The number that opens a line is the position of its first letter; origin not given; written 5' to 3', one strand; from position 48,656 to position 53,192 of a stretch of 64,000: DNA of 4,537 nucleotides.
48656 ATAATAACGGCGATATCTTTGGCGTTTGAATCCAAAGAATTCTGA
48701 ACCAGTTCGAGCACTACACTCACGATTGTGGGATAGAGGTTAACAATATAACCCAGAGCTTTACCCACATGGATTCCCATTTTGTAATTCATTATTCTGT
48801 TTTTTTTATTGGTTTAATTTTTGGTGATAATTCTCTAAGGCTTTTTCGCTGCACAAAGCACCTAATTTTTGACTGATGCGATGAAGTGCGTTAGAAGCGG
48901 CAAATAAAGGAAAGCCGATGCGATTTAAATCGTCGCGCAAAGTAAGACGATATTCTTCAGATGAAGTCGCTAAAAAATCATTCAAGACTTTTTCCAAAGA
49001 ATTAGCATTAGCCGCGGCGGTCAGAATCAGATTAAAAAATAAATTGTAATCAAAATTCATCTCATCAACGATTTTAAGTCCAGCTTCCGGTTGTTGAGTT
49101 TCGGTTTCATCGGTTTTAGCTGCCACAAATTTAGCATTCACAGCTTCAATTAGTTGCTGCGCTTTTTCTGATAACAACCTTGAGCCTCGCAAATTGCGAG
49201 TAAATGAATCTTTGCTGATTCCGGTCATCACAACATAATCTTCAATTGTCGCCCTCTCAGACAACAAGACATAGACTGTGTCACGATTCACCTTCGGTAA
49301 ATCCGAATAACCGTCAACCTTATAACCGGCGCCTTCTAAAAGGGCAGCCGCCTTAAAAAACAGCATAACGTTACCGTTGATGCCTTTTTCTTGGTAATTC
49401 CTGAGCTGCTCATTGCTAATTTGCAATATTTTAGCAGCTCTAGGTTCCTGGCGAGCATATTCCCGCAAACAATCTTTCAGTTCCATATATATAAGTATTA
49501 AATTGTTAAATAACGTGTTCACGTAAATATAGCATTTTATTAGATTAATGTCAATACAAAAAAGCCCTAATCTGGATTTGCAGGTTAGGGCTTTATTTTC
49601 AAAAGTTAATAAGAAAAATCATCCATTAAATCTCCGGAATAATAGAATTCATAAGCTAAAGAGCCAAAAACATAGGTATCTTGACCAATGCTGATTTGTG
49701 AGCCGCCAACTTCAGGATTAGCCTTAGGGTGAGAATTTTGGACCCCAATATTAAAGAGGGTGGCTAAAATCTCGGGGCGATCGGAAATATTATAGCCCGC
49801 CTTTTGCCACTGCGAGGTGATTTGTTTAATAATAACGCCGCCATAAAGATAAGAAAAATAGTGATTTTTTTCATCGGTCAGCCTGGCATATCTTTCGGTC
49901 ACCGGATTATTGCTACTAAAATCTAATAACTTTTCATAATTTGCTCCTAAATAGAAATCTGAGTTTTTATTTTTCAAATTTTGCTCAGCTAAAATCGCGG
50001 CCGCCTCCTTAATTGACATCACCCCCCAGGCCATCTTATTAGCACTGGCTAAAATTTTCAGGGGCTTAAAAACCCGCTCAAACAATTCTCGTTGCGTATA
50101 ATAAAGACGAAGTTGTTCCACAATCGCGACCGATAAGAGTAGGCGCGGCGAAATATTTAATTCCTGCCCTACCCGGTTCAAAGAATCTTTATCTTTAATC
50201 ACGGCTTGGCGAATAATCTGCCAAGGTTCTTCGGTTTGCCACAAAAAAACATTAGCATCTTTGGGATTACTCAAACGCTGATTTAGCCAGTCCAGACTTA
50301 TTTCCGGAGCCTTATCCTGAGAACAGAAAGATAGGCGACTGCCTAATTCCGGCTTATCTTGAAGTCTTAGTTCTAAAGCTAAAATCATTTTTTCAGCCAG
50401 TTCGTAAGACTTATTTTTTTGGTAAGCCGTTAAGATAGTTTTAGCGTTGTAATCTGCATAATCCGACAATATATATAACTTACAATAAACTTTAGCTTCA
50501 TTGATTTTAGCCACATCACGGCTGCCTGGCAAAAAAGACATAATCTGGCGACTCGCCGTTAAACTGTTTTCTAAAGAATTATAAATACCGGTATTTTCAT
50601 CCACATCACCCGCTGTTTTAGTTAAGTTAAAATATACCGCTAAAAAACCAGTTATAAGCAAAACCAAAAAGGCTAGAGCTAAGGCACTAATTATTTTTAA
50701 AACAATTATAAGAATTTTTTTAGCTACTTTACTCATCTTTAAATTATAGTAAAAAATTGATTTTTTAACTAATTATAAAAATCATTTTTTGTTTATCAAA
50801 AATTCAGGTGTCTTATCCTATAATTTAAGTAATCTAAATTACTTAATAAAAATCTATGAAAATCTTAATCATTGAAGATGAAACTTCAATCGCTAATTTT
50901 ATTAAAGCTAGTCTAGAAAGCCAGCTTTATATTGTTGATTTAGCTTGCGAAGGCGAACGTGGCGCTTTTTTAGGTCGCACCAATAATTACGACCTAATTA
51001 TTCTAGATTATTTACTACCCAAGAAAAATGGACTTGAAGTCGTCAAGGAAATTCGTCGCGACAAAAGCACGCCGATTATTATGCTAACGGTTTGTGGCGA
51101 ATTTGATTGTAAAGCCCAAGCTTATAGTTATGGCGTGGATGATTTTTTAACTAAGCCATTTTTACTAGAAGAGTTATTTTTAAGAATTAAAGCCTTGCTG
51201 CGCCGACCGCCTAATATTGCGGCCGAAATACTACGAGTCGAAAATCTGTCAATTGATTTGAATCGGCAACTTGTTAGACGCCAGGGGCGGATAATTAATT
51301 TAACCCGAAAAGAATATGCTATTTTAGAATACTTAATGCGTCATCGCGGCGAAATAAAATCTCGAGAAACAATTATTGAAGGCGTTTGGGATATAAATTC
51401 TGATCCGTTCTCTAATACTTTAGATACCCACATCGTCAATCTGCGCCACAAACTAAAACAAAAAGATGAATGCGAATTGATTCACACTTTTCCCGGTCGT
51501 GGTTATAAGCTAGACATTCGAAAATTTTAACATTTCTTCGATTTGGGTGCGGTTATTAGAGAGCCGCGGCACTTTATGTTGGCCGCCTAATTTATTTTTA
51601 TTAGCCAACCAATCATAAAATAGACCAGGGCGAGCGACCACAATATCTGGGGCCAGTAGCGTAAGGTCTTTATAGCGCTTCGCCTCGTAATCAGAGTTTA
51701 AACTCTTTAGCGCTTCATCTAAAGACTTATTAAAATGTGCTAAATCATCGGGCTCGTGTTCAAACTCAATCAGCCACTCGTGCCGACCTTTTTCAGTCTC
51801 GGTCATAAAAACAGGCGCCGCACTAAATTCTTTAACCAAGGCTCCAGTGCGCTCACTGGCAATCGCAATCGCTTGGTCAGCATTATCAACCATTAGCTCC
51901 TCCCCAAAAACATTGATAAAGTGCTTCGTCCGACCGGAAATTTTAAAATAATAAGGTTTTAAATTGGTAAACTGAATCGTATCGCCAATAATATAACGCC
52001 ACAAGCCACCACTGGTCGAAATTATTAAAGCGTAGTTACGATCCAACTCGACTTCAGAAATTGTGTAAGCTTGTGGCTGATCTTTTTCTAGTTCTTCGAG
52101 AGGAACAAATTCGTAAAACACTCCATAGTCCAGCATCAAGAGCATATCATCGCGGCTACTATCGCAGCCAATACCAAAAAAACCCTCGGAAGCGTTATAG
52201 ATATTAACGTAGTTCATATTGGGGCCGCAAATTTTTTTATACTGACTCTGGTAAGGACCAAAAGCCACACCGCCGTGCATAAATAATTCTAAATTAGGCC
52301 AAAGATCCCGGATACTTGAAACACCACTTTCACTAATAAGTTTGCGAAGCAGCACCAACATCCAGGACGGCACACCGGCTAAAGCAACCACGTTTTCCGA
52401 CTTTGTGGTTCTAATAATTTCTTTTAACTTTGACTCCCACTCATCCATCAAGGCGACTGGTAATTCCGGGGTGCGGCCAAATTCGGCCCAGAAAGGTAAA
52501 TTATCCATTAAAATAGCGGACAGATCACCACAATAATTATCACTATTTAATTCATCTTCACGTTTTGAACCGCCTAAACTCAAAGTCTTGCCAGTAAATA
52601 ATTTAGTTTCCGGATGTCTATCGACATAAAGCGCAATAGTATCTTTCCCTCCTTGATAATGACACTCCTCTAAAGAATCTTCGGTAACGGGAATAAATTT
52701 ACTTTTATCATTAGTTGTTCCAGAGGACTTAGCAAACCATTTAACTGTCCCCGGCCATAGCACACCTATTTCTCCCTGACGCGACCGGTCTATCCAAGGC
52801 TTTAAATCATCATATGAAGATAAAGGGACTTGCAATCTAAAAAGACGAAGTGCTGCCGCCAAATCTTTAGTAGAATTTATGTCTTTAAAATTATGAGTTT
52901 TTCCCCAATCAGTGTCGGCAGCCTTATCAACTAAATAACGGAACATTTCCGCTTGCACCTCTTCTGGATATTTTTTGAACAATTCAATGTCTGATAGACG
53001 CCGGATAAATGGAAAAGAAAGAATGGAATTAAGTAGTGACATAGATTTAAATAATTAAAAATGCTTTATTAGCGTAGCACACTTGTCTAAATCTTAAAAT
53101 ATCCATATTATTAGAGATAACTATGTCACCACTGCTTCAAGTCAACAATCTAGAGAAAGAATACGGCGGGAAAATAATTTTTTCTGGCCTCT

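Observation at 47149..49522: Two-gene operon: MORC/paraMORC-type GHKL ATPase plus unknown partner - candidate defense or DNA-processing module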

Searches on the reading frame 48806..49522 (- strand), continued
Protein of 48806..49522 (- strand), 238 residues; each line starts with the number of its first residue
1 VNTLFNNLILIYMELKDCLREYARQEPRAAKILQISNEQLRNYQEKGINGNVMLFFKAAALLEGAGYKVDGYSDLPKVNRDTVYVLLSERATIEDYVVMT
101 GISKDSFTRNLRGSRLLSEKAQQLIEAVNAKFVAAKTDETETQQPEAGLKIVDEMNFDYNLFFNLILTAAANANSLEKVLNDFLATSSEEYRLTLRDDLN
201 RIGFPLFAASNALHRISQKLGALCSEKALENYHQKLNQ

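Call 105: search_protein_families(library=pfam, alignment_id=A5, max_evalue=0.1)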
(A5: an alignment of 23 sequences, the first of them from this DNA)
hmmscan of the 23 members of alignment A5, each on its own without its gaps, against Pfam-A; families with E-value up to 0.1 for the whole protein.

A. member 1, seq(226 aa): 0 families

B. families by the number of members that match (of 23 scanned): 28 families (the first 25 are shown)
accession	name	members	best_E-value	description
PF12728.13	HTH_17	3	1.1e-06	Helix-turn-helix domain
PF13384.12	HTH_23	3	5e-06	Homeodomain-like domain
PF01381.28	HTH_3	3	0.00021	Helix-turn-helix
PF08281.18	Sigma70_r4_2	2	0.0078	Sigma-70, region 4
PF13560.12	HTH_31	2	0.013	Helix-turn-helix domain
PF13551.12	HTH_29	2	0.013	Winged helix-turn helix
PF13443.12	HTH_26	2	0.035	Cro/C1-type HTH DNA-binding domain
PF13542.12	HTH_Tnp_ISL3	1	1.4e-05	Helix-turn-helix domain of transposase family ISL3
PF00325.26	Crp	1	0.00053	Bacterial regulatory proteins, crp family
PF15943.11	YdaS_toxin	1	0.00082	Bacterial toxin YdaS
PF12200.13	DUF3597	1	0.0018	Domain of unknown function (DUF3597)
PF07471.18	Phage_Nu1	1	0.0091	Phage DNA packaging protein Nu1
PF20155.4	TMP_3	1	0.016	Tape measure protein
PF00309.25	Sigma54_AID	1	0.018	Sigma-54 factor, Activator interacting domain (AID)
PF16347.10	SGSH_C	1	0.018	N-sulphoglucosamine sulphohydrolase, C-terminal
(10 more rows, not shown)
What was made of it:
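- On HTH DNA-binding proteins (partner): Homologues match HTH_17 (1.1e-6), HTH_23 (5e-6), HTH_Tnp_ISL3 (1.4e-5) and HTH_3 (2e-4) (call 105).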

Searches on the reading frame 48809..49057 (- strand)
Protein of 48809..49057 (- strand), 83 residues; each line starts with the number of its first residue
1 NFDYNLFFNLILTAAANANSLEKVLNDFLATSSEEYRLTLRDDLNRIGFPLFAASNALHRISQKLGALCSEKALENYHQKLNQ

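Call 69: search_protein_families(library=pfam, proteins=[window:48809-49057:-], max_evalue=10)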
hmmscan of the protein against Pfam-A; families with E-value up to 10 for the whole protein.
seq(83 aa): 1 family
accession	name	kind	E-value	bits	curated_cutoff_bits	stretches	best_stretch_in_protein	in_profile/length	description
PF23100.1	DUF2096_N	-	0.17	12.8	26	1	53-82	55-87/96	DUF2096 N-terminal four-helical bundle domain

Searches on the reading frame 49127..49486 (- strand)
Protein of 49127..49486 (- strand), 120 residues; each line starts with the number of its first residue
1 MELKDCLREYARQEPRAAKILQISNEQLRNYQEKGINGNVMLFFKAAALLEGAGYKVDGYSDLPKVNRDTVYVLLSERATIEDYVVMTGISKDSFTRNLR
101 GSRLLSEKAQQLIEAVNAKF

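Call 69: search_protein_families(library=pfam, proteins=[window:49127-49486:-], max_evalue=10)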
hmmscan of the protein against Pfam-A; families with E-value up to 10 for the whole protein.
seq(120 aa): 2 families
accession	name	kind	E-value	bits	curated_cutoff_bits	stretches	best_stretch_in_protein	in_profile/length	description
PF11434.14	CHIPS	-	0.043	14.1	25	1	24-99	11-82/91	Chemotaxis-inhibiting protein CHIPS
PF00376.29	MerR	-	0.081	13.2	28.2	1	17-35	5-23/38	MerR family regulatory protein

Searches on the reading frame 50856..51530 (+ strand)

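Call 6: search_protein_families(library=pfam, proteins=[window:50856-51530:+], max_evalue=0.01)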
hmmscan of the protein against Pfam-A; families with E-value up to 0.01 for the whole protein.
window:50856-51530:+ (224 aa): 2 families
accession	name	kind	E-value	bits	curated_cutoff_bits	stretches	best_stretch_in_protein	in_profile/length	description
PF00486.34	Trans_reg_C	-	3.4e-24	85.1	26.2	1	146-219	3-77/77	Transcriptional regulatory protein, C terminal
PF00072.30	Response_reg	-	1e-23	84.1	30.2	1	3-111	1-110/111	Response regulator receiver domain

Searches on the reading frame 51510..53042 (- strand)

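Call 6: search_protein_families(library=pfam, proteins=[window:51510-53042:-], max_evalue=0.01)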
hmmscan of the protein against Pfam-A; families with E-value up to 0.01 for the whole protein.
window:51510-53042:- (510 aa): 3 families
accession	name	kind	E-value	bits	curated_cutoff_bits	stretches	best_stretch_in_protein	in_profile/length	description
PF03321.19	GH3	-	8.6e-59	199.7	23.6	1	16-273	2-300/304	GH3 family N-terminal domain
PF23572.1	GH3_C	-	3.6e-26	92.6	23.6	1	387-498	2-118/119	GH3 family C-terminal domain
PF23571.1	GH3_M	-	1.4e-18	67.1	23.6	1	302-370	2-74/75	GH3 family central domain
